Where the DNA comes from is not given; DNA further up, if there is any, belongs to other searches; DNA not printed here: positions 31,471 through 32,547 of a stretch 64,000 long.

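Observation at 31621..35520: Two tandem paralogous B12-binding radical SAM enzymes are translationally coupled to CbiZ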

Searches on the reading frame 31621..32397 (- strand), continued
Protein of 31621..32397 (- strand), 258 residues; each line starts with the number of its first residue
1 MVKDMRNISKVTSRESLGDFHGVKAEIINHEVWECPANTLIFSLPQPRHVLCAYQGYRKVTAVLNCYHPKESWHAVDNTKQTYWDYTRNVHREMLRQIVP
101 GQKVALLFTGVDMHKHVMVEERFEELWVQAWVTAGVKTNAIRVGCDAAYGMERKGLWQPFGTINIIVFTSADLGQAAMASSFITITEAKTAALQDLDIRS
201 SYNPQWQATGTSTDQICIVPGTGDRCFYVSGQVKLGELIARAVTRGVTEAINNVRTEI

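Call 31: find_encoding_contigs(protein=P0183, flank=7000, max_places=1)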
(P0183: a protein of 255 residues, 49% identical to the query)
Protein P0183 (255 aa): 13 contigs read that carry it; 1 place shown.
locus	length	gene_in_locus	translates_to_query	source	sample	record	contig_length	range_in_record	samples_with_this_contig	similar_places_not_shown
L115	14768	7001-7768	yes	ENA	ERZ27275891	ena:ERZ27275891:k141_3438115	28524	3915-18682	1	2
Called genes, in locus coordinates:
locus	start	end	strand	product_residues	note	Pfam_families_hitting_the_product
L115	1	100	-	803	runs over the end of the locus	PF20437:LonC_helical, PF13654:AAA_32, PF20436:LonB_AAA-LID, PF05362:Lon_C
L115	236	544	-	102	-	-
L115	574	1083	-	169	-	PF00578:AhpC-TSA, PF08534:Redoxin, PF00255:GSHPx (weak), PF00085:Thioredoxin (weak), PF13098:Thioredoxin_2, PF13905:Thioredoxin_8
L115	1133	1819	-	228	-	PF02683:DsbD_TM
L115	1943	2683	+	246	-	PF13353:Fer4_12 (weak), PF04055:Radical_SAM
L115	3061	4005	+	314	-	PF01497:Peripla_BP_2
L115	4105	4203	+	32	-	-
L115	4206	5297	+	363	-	PF01032:FecCD, PF00950:ABC-3 (weak)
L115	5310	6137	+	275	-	PF02463:SMC_N (weak), PF13555:AAA_29 (weak), PF00005:ABC_tran, PF13304:AAA_21 (weak)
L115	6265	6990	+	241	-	PF27252:AF_1314_C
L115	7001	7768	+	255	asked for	PF01955:CbiZ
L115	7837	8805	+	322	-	PF03186:CobD_Cbib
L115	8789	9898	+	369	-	PF00155:Aminotran_1_2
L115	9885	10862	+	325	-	PF00733:Asn_synthase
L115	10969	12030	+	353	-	PF02277:DBI_PRT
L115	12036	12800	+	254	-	PF02654:CobS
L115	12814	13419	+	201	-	PF00300:His_Phos_1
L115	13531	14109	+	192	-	PF01902:Diphthami_syn_2_N, PF28410:Diphthami_syn_2_C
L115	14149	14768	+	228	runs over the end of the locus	PF01902:Diphthami_syn_2_N, PF28410:Diphthami_syn_2_C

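Call 32: find_encoding_contigs(protein=P0175, flank=7000, max_places=1)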
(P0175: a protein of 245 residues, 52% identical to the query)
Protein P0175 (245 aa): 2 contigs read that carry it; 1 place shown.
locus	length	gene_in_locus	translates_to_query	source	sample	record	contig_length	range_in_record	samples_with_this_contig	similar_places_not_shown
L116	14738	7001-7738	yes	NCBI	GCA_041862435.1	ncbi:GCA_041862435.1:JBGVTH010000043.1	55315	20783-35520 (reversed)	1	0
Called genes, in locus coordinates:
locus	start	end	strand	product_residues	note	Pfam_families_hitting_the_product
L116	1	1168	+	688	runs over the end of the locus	PF16927:HisKA_7TM, PF01590:GAF, PF13185:GAF_2 (weak), PF07730:HisKA_3, PF13581:HATPase_c_2 (weak), PF02518:HATPase_c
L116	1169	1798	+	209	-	PF00072:Response_reg, PF00196:GerE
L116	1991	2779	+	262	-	PF00072:Response_reg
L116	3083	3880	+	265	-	PF00106:adh_short, PF13561:adh_short_C2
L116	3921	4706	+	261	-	PF01047:MarR (faint), PF08279:HTH_11 (weak), PF12802:MarR_2 (weak), PF13412:HTH_24, PF25211:DUF7839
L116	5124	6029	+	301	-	PF01497:Peripla_BP_2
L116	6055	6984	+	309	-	PF01497:Peripla_BP_2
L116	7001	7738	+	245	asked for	PF01955:CbiZ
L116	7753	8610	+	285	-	PF13353:Fer4_12, PF04055:Radical_SAM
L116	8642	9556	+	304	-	PF03186:CobD_Cbib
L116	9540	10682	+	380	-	PF00155:Aminotran_1_2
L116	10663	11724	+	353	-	PF02277:DBI_PRT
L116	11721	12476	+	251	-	PF02654:CobS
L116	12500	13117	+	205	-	PF00300:His_Phos_1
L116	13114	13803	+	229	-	PF01902:Diphthami_syn_2_N, PF28410:Diphthami_syn_2_C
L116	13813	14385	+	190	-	PF02283:CobU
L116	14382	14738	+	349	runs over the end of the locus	PF01032:FecCD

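Call 37: search_solved_structures(query=A2, max_evalue=0.01, show_alignments=1)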
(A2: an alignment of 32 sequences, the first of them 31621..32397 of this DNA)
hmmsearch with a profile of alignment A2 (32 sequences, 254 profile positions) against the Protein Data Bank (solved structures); distinct sequences matched with E-value up to 0.01: 0.

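Call 55: search_protein_families(library=ncbifam, proteins=[L114:444-1175:+, L114:3536-4276:+, L116:7753-8610:+, L115:1943-2683:+, L031:8882-9865:+, L031:9881-10654:+], max_evalue=0.00001)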
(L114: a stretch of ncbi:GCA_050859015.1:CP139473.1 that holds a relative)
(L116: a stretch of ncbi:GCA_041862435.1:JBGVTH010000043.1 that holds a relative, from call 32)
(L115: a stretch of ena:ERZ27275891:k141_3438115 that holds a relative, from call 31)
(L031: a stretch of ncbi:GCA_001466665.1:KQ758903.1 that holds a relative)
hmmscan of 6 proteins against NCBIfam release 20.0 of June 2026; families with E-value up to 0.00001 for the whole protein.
L114:444-1175:+ (243 aa): 3 families
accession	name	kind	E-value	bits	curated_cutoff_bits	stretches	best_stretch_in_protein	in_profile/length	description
TIGR04041.1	activase_YjjW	hypoth_equivalog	6.5e-08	32.3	250.2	1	116-211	158-254/276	YjjW family glycine radical enzyme activase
NF048010.1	SfplDhtActHpsHDes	equivalog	1.3e-06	27.5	430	1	117-205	182-273/298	(2S)-3-sulfopropanediol dehydratase activating enzyme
TIGR02493.1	PFLA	equivalog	3.5e-06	26.6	231.75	1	104-207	98-209/235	pyruvate formate-lyase-activating protein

L114:3536-4276:+ (246 aa): 1 family
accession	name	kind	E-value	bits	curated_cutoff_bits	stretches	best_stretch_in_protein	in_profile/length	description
TIGR04041.1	activase_YjjW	hypoth_equivalog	4.4e-07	29.6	250.2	1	118-199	157-239/276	YjjW family glycine radical enzyme activase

L116:7753-8610:+ (285 aa): 37 families (the best 25 are shown)
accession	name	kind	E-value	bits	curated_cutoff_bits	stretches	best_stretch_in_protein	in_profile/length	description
TIGR04041.1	activase_YjjW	hypoth_equivalog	2.2e-24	86.3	250.2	1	45-225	92-266/276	YjjW family glycine radical enzyme activase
TIGR02495.1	NrdG2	equivalog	7.8e-23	80.8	131.15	1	22-188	21-184/193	anaerobic ribonucleoside-triphosphate reductase activating protein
NF043069.1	T4HPD_activ_SAM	equivalog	8.1e-18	64.8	425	1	26-189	84-244/299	trans-4-hydroxy-L-proline dehydratase activase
TIGR02666.1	moaA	equivalog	1.3e-16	60.6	284.05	1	27-192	20-188/336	GTP 3',8-cyclase MoaA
TIGR02668.1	moaA_archaeal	equivalog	2.9e-16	59.3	325.25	1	20-201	12-189/303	GTP 3',8-cyclase MoaA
TIGR02494.1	PFLE_PFLC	subfamily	1.3e-15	57.4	174.35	1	27-190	85-245/293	glycyl-radical enzyme activating protein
NF048010.1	SfplDhtActHpsHDes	equivalog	7.9e-15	54.4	430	1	25-198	91-263/298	(2S)-3-sulfopropanediol dehydratase activating enzyme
NF001199.0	PRK00164.2-1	equivalog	6.4e-14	51.8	231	1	25-198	20-187/308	GTP 3',8-cyclase MoaA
NF033719.1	ind_deCO2_activ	equivalog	8.7e-14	51.5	425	1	28-186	92-247/302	indoleacetate decarboxylase activase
TIGR02493.1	PFLA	equivalog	9.8e-14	51.3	231.75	1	16-188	14-187/235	pyruvate formate-lyase-activating protein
NF045646.2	rSAM_Se_TrsS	equivalog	1e-13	50.7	490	1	26-183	95-250/441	radical SAM (seleno)protein TrsS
NF045702.1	rSAM_GDGT_ether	equivalog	6.6e-13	48.1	450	1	27-183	96-252/486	tetraether lipid synthase Tes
NF033717.2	HPDL_rSAM_activ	equivalog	1.1e-12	47.8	420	1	28-188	93-252/311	4-hydroxyphenylacetate decarboxylase activase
NF048008.1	SfplDhtActHpfHKleb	equivalog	8.2e-12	45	500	1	25-184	86-242/308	(2S)-3-sulfopropanediol dehydratase activating enzyme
NF008356.0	PRK11145.1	equivalog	1e-10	41.3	375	1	19-188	22-192/246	pyruvate formate lyase 1-activating protein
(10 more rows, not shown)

L115:1943-2683:+ (246 aa): 4 families
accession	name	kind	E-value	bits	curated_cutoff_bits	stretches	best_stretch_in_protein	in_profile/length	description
TIGR04041.1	activase_YjjW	hypoth_equivalog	2.1e-10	40.5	250.2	1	119-225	157-268/276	YjjW family glycine radical enzyme activase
NF048010.1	SfplDhtActHpsHDes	equivalog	5.2e-08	32.1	430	1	119-204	180-268/298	(2S)-3-sulfopropanediol dehydratase activating enzyme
TIGR02494.1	PFLE_PFLC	subfamily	1e-06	28.2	174.35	0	119-190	172-244/293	glycyl-radical enzyme activating protein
TIGR02493.1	PFLA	equivalog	4e-06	26.4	231.75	1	17-190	20-188/235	pyruvate formate-lyase-activating protein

L031:8882-9865:+ (327 aa): 0 families

L031:9881-10654:+ (257 aa): 2 families
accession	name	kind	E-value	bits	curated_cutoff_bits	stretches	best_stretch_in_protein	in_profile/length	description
NF041672.1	ADPriboarghdlase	equivalog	1.3e-12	47.2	490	1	75-235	177-342/361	ADP-ribosylarginine hydrolase Tri1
TIGR02662.1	dinitro_DRAG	equivalog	9.7e-12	44.7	337.05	1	86-230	115-262/287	ADP-ribosyl-[dinitrogen reductase] hydrolase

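Call 56: predict_structure(alignment_id=A2)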
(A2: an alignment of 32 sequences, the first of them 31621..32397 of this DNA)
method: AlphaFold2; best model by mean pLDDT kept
length: 258 residues; sequences in the alignment: 32
mean_pLDDT: 82.7   pTM: 0.85
mean pLDDT of the five models: 82.7, 81.7, 81.7, 80.6, 80.2
residues with pLDDT >= 90: 139; 70-90: 63; 50-70: 30; < 50: 26
segments of 3 or more residues with pLDDT < 50: 1-3, 138-160
pLDDT, mean of each block of 10 residues (from residue 1): 62 97 97 89 98 93 90 65 71 88 91 94 97 67 34 41 89 96 94 86 73 85 91 92 96 75
secondary structure, 60 per line:
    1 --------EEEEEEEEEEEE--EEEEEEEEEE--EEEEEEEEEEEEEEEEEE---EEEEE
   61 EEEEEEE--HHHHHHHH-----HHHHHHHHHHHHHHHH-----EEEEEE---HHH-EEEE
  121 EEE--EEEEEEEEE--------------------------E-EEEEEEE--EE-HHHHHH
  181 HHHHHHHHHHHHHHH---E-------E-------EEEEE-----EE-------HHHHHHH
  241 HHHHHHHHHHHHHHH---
elements in order: E9-20 E23-32 E35-52 E56-67 H70-77 H83-98 E104-109 E117-123 E126-134 E163-169 H175-195 E215-219 H234-255

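Call 62: fold_search(model_id=the predicted structure, library=pdb)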
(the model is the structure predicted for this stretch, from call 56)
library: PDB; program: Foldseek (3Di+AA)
matches with E <= 10: 301; with E <= 0.001: 16
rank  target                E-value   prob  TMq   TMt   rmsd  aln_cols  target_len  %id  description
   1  7yu0_A                2.9e-07  1.00  0.46  0.38  10.1       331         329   10  Structure of 6-aminohexanoate-oligomer hydrolase NylC precursor, H130Y/N266A/T267A mutant (released 2023-03-01)
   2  5xyt_A                3.5e-07  1.00  0.45  0.37  11.5       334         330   10  Structure of 6-aminohexanoate-oligomer hydrolase from Arthrobacter sp. KI72., H130Y mutant (released 2018-11-21)
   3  5y0l_A                5.0e-07  1.00  0.47  0.38   9.5       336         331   10  Structure of 6-aminohexanoate-oligomer hydrolase from Arthrobacter sp. KI72., D122G/H130Y mutant (released 2018-07-25)
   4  7yu1_A                5.4e-07  1.00  0.47  0.38   9.5       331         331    9  Structure of 6-aminohexanoate-oligomer hydrolase NylC precursor, D122G/H130Y/T267C mutant (released 2023-03-01)
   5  5y0m_A                5.7e-07  1.00  0.45  0.37  11.5       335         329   10  Structure of 6-aminohexanoate-oligomer hydrolase from Arthrobacter sp. KI72., D36A/D122G/H130Y/E263Q mutant (released 2018-07-25)
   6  7yu2_A                6.8e-07  1.00  0.45  0.37   9.8       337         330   10  Structure of 6-aminohexanoate-oligomer hydrolase NylC, D122G/H130Y/T267C mutant, hydroxylamine-treated (released 2023-03-29)
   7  5y0l_B                9.2e-07  1.00  0.47  0.38   9.8       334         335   11  Structure of 6-aminohexanoate-oligomer hydrolase from Arthrobacter sp. KI72., D122G/H130Y mutant (released 2018-07-25)
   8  5y0m_B                1.2e-06  1.00  0.46  0.38   9.9       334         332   11  Structure of 6-aminohexanoate-oligomer hydrolase from Arthrobacter sp. KI72., D36A/D122G/H130Y/E263Q mutant (released 2018-07-25)
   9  5xyp_B                1.4e-06  1.00  0.45  0.37   9.5       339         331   10  Structure of 6-aminohexanoate-oligomer hydrolase from Arthrobacter sp. KI72., D122R mutant (released 2018-11-21)
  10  3axg_K                1.6e-06  1.00  0.46  0.37  10.1       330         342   10  Structure of 6-aminohexanoate-oligomer hydrolase (released 2011-12-21)
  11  5xyq_B                1.6e-06  1.00  0.45  0.36  11.6       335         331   10  Structure of 6-aminohexanoate-oligomer hydrolase from Arthrobacter sp. KI72., D122K mutant (released 2018-11-21)
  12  7yu1_B                2.5e-06  1.00  0.45  0.36  10.0       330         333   11  Structure of 6-aminohexanoate-oligomer hydrolase NylC precursor, D122G/H130Y/T267C mutant (released 2023-03-01)
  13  3axg_A                3.4e-06  1.00  0.44  0.35   9.8       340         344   10  Structure of 6-aminohexanoate-oligomer hydrolase (released 2011-12-21)
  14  5xyo_A                8.4e-06  1.00  0.43  0.35  11.5       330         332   10  Structure of 6-aminohexanoate-oligomer hydrolase from Arthrobacter sp. KI72., D122G mutant (released 2018-11-21)
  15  3nfb_B                2.7e-04  0.99  0.40  0.30  14.7       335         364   10  Crystal structure of the N-terminal beta-aminopeptidase BapA in complex with hydrolyzed ampicillin (released 2011-09-28)
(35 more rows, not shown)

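Call 64: search_protein_families(library=ncbifam, proteins=[L114:1185-1901:+, L114:10654-11376:+, L114:2087-2734:+], max_evalue=0.00001)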
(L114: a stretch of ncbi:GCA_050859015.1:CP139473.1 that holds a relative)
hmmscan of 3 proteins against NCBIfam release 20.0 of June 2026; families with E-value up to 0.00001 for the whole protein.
L114:1185-1901:+ (238 aa): 12 families
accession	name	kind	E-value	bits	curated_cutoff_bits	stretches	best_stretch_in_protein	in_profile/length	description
TIGR02467.1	CbiE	equivalog_domain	2.5e-21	76.1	92.9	1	15-228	1-201/204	precorrin-6y C5,15-methyltransferase (decarboxylating) subunit CbiE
NF004459.0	PRK05787.2-2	equivalog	1.8e-20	73.5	298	1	12-231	3-209/210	cobalt-precorrin-7 (C(5))-methyltransferase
NF004460.0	PRK05787.2-3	equivalog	4.7e-17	62.2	291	1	13-231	2-205/207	cobalt-precorrin-7 (C(5))-methyltransferase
NF004457.0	PRK05787.1-5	equivalog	6.7e-14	51.7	302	1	7-220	24-229/252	cobalt-precorrin-7 (C(5))-methyltransferase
NF004462.0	PRK05787.2-5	equivalog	1.5e-13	50.8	360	1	9-226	18-222/228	cobalt-precorrin-7 (C(5))-methyltransferase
NF004456.0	PRK05787.1-4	equivalog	1.5e-11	44.5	247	1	13-136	2-120/201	cobalt-precorrin-7 (C(5))-methyltransferase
NF004455.0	PRK05787.1-3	equivalog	7.7e-11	42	258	1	13-228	3-211/221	cobalt-precorrin-7 (C(5))-methyltransferase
TIGR01466.1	cobJ_cbiH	equivalog_domain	4.8e-09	36.1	246.35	1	14-234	2-223/239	precorrin-3B C(17)-methyltransferase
NF004461.0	PRK05787.2-4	equivalog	5.5e-09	35.9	187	1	14-219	2-176/191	cobalt-precorrin-7 (C(5))-methyltransferase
TIGR01467.1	cobI_cbiL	equivalog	2e-06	27.4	163.25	0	64-133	73-143/230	precorrin-2 C(20)-methyltransferase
NF004423.0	PRK05765.1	equivalog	3.4e-06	26.7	332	1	10-216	2-206/247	precorrin-3B C(17)-methyltransferase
NF004648.0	PRK05991.1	equivalog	5.7e-06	26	391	0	10-222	2-217/254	precorrin-3B C(17)-methyltransferase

L114:10654-11376:+ (240 aa): 21 families
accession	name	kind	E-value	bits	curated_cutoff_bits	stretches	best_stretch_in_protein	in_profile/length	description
NF004459.0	PRK05787.2-2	equivalog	6.9e-31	107.5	298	1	7-227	2-210/210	cobalt-precorrin-7 (C(5))-methyltransferase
TIGR02467.1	CbiE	equivalog_domain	8.2e-31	107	92.9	1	11-225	1-203/204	precorrin-6y C5,15-methyltransferase (decarboxylating) subunit CbiE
NF004460.0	PRK05787.2-3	equivalog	3.9e-28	98.4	291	1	9-226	2-205/207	cobalt-precorrin-7 (C(5))-methyltransferase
NF004457.0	PRK05787.1-5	equivalog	5.4e-28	97.9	302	1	6-225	27-246/252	cobalt-precorrin-7 (C(5))-methyltransferase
NF004455.0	PRK05787.1-3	equivalog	3.7e-20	72.4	258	1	8-227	2-217/221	cobalt-precorrin-7 (C(5))-methyltransferase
NF004462.0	PRK05787.2-5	equivalog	1.1e-19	71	360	1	4-226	17-227/228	cobalt-precorrin-7 (C(5))-methyltransferase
NF004456.0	PRK05787.1-4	equivalog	2.3e-19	70.1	247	1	9-227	2-198/201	cobalt-precorrin-7 (C(5))-methyltransferase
NF004461.0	PRK05787.2-4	equivalog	7.1e-19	68.2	187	1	10-215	2-177/191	cobalt-precorrin-7 (C(5))-methyltransferase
TIGR01466.1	cobJ_cbiH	equivalog_domain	3.2e-17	62.9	246.35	1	9-226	1-220/239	precorrin-3B C(17)-methyltransferase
NF004454.0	PRK05787.1-1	equivalog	2.6e-14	53.3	354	1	11-213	4-186/201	cobalt-precorrin-7 (C(5))-methyltransferase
TIGR01469.1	cobA_cysG_Cterm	equivalog_domain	2.9e-14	53.4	185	1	8-214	2-214/238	uroporphyrinogen-III C-methyltransferase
TIGR01465.1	cobM_cbiF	equivalog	9.4e-13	48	259.65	1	9-214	1-207/247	precorrin-4 C(11)-methyltransferase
NF004790.0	PRK06136.1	subfamily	1.4e-12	47.7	198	1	6-215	3-218/250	uroporphyrinogen-III C-methyltransferase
NF004458.0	PRK05787.2-1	equivalog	3.7e-12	46.2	324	1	81-225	61-191/195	cobalt-precorrin-7 (C(5))-methyltransferase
TIGR01467.1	cobI_cbiL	equivalog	2e-11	43.8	163.25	0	71-130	83-143/230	precorrin-2 C(20)-methyltransferase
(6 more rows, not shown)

L114:2087-2734:+ (215 aa): 3 families
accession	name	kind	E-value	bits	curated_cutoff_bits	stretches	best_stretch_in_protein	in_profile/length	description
TIGR04041.1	activase_YjjW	hypoth_equivalog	8.7e-09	35.2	250.2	1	41-185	110-265/276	YjjW family glycine radical enzyme activase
NF048010.1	SfplDhtActHpsHDes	equivalog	2.7e-07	29.7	430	1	82-168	180-269/298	(2S)-3-sulfopropanediol dehydratase activating enzyme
TIGR02493.1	PFLA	equivalog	6.5e-06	25.7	231.75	1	43-175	69-210/235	pyruvate formate-lyase-activating protein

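Call 85: search_protein_families(library=pfam, proteins=[L031:8882-9865:+], max_evalue=0.01)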
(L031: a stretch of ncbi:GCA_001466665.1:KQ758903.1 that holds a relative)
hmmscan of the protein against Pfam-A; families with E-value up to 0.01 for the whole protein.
L031:8882-9865:+ (327 aa): 1 family
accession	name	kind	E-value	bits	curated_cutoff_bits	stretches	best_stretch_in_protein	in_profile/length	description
PF13391.12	HNH_2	-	2.5e-05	24.5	21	1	41-85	12-60/66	HNH endonuclease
